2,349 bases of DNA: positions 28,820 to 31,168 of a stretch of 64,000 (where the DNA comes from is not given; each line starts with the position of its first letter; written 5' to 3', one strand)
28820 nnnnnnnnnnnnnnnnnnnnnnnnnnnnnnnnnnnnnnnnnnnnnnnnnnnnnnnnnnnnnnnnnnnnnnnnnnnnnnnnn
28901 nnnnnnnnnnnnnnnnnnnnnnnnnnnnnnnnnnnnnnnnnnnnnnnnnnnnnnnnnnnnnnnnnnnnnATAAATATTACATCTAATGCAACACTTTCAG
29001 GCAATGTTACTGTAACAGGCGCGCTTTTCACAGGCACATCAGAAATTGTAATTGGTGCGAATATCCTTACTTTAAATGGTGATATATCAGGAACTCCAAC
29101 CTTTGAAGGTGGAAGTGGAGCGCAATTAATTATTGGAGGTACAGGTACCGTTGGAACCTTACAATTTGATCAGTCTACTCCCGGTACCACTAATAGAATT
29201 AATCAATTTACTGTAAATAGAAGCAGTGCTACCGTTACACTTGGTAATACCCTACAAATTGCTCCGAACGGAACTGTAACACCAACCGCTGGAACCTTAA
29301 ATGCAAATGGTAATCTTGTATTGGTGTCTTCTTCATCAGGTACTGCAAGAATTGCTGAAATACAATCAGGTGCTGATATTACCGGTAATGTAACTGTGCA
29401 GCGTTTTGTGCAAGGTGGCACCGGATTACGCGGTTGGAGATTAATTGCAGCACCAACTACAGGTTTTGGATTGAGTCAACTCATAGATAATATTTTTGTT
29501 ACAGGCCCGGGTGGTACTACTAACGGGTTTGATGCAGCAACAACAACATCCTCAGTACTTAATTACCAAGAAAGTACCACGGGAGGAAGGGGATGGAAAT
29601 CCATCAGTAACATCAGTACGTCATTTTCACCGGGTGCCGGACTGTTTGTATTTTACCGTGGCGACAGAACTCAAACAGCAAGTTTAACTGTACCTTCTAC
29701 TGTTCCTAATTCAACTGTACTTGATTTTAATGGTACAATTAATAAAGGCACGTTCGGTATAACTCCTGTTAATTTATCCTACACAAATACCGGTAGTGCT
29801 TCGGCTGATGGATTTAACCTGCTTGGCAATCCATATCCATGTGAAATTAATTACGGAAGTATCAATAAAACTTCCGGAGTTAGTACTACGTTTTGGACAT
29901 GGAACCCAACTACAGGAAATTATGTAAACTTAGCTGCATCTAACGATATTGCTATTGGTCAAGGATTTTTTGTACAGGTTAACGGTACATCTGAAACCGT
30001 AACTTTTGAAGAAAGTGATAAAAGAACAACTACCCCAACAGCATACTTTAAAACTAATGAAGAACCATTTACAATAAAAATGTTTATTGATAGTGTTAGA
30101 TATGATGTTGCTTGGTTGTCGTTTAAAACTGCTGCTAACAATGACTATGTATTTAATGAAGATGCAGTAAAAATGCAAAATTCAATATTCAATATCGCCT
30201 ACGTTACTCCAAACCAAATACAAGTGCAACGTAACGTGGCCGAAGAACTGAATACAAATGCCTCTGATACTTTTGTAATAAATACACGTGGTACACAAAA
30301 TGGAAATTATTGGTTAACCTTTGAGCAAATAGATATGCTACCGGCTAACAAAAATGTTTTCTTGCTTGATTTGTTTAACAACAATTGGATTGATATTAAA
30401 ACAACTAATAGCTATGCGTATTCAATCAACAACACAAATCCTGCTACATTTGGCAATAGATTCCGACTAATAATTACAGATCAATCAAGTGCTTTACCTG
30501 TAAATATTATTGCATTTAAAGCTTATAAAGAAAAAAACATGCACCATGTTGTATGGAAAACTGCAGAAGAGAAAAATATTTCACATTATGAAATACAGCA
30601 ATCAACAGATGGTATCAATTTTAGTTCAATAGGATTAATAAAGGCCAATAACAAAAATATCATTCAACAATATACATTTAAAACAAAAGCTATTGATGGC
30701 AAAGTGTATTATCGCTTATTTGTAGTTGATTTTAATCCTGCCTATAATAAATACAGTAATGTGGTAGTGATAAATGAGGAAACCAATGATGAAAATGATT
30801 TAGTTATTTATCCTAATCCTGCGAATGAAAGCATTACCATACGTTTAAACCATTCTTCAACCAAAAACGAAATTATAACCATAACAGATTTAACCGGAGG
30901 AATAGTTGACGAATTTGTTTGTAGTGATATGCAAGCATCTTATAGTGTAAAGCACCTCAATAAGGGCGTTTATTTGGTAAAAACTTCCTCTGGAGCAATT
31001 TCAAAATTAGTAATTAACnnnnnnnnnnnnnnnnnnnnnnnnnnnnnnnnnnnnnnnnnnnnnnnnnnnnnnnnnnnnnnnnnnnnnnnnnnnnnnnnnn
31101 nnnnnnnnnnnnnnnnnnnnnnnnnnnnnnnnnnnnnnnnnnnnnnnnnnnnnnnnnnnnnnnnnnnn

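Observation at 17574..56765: A 32.5-kb block of three giant T9SS cargos (plus a mini cargo) as one surface-structure locus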

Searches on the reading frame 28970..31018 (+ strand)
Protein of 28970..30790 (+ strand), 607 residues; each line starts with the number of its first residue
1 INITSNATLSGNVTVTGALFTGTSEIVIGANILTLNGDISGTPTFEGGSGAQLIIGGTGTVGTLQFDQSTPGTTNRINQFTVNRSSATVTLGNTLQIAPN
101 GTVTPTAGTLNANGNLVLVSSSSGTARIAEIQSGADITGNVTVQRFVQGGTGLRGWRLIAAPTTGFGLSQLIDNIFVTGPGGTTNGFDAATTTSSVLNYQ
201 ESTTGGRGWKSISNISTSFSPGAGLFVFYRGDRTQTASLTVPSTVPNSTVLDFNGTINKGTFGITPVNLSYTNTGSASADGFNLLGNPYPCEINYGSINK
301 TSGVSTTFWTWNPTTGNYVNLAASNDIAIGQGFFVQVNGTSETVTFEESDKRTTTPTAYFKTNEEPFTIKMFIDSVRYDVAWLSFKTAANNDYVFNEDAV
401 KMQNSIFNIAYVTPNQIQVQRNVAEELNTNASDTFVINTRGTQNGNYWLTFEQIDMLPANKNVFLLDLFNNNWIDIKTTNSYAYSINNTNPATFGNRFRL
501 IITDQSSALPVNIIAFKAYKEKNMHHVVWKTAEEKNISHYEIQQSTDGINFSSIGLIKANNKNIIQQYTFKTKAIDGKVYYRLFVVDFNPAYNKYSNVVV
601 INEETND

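Call 68: predict_structure(alignment_id=A2)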
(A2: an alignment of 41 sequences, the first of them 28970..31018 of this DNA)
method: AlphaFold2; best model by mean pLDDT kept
length: 683 residues; sequences in the alignment: 41
mean_pLDDT: 86.4   pTM: 0.69
mean pLDDT of the five models: 86.4, 86.1, 84.6, 84.1, 83.4
residues with pLDDT >= 90: 334; 70-90: 292; 50-70: 48; < 50: 9
segments of 3 or more residues with pLDDT < 50: 360-362, 605-607
pLDDT, mean of each block of 10 residues (from residue 1): 89 92 88 94 91 92 93 95 93 95 95 96 90 94 91 86 85 73 62 76 77 78 87 80 85 91 76 81 93 93 93 85 89 93 93 66 73 85 92 91 87 93 87 92 93 90 90 88 94 93 68 82 90 81 93 92 85 89 85 85 60 83 78 84 88 86 90 83 84
secondary structure, 60 per line:
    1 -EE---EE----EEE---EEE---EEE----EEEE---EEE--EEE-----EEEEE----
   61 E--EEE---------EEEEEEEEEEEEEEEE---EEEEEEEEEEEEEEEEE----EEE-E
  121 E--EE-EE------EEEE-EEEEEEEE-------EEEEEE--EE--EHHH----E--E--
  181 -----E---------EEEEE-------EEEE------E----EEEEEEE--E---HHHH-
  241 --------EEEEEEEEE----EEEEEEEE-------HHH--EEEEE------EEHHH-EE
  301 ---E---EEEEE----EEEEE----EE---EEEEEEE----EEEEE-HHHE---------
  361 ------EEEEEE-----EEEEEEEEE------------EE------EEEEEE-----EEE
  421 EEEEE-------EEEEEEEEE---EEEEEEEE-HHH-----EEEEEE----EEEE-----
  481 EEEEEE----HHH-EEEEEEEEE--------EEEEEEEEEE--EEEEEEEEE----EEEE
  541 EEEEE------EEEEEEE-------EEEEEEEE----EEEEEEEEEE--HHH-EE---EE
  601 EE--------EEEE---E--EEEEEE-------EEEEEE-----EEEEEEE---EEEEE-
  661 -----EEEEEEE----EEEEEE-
elements in order (helices of 4 or more, strands of 3 or more residues): E13-15 E19-21 E25-27 E32-35 E39-41 E44-46 E52-56 E64-66 E76-91 E95-111 E116-118 E135-138 E140-147 E155-160 E196-200 E208-211 E223-229 H236-239 E249-257 E262-269 E282-286 E308-312 E317-321 E331-337 E342-346 E367-372 E378-386 E407-412 E418-425 E433-441 E445-452 E462-467 E472-475 E481-486 E495-503 E512-521 E524-532 E537-545 E552-558 E566-573 E578-587 E599-602 E611-614 E621-626 E634-639 E645-651 E655-659 E666-672 E677-682

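Call 70: fold_search(model_id=the predicted structure, library=pdb)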
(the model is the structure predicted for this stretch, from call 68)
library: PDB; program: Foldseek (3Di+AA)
matches with E <= 10: 1608; with E <= 0.001: 85
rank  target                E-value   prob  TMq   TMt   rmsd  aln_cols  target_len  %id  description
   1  8oe4_D                8.0e-08  1.00  0.12  0.16  25.9       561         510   12  Cryo-EM structure of a pre-dimerized human IL-23 complete extracellular signaling complex. (released 2024-02-07)
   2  9ba4_A                2.0e-07  0.99  0.12  0.09  31.4       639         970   10  Full-length cross-linked Contactin 2 (CNTN2) (released 2024-07-17)
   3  8v29_C                8.1e-07  0.98  0.13  0.11  31.1       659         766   10  Cryo-EM structure of human type I OSM receptor complex: model for full extracellular assembly (released 2024-11-20)
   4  8c7m_A                1.8e-06  1.00  0.12  0.25  16.9       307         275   12  Interleukin 12 receptor subunit beta-1 Fn domains in complex with antagonistic FAb fragment. (released 2024-01-31)
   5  9l9p_S                3.1e-06  0.90  0.10  0.09  37.4       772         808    8  Cryo-EM structure of bacteriophage T1 tail tip complex (released 2025-03-12)
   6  8v2b_B                5.6e-06  0.99  0.13  0.15  28.3       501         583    8  Cryo-EM structure of mouse type II OSM receptor complex: model for full extracellular assembly (released 2024-11-20)
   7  5g56                  7.3e-06  0.99  0.11  0.11  20.7       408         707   11  THE TETRA-MODULAR CELLULOSOMAL ARABINOXYLANASE CtXyl5A STRUCTURE AS REVEALED BY X-RAY CRYSTALLOGRAPHY (released 2016-06-29)
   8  4yfg_A                1.1e-05  0.95  0.13  0.17  22.3       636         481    9  Crystal structure of PTP delta meA3/meB minus variant Ig1-Fn1 (released 2015-05-06)
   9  5e53_C                3.1e-05  1.00  0.14  0.26  14.5       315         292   10  Crystal structure of chicken CNTN1 FN1-FN3 domains (released 2016-08-31)
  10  5z06_B                4.1e-05  1.00  0.10  0.10  17.0       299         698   14  Crystal structure of beta-1,2-glucanase from Parabacteroides distasonis (released 2018-05-30)
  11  8k35_A                4.6e-05  0.47  0.11  0.09  42.0       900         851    8  Structure of the bacteriophage lambda tail tip complex (released 2023-11-15)
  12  5e53_A                5.7e-05  1.00  0.13  0.24  15.0       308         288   11  Crystal structure of chicken CNTN1 FN1-FN3 domains (released 2016-08-31)
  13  9oz1_A                5.7e-05  0.89  0.11  0.09  32.8       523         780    9  Cryo-EM structure of chicken ROS1 in apo-state. Cryo-EM refinement is focused on the "leg" region of chicken ROS1. (released 2026-02-25)
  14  8d6a_A                6.3e-05  0.97  0.12  0.18  22.8       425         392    9  Cryo-EM structure of human LIF signaling complex: model containing the interaction core region (released 2023-03-29)
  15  7v3p_A                7.0e-05  1.00  0.12  0.10  22.6       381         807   11  Cryo-EM structure of the IGF1R/insulin complex (released 2022-08-17)
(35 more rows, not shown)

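Call 93: search_protein_representatives(protein=window:28970-30790:+)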
Query: 607 residues. Proteins with E-value up to 0.001 (for the whole library): 21782; up to 1e-10: 3344; up to 1e-30: 595. The best 150 are listed.
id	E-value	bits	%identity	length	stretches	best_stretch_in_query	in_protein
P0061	0.0e+00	1319.7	100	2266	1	1-607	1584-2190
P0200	2.0e-208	709.9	58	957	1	1-604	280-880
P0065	6.8e-193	658.6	52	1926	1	6-604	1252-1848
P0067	6.5e-175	599.3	51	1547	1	8-601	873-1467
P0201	3.7e-174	596.8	51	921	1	9-603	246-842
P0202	7.4e-167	572.7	53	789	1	25-569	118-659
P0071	2.0e-164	564.6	49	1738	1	1-601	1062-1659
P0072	7.6e-163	559.4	49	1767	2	7-604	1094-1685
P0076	2.4e-159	547.9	47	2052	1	7-604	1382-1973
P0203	2.7e-159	547.7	50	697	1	4-602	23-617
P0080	9.7e-158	542.6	46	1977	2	4-605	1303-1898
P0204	1.9e-157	541.6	48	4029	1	8-604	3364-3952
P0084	2.8e-156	537.7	48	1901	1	5-603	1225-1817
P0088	3.1e-150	517.8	46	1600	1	1-598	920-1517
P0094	1.3e-146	505.9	45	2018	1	6-590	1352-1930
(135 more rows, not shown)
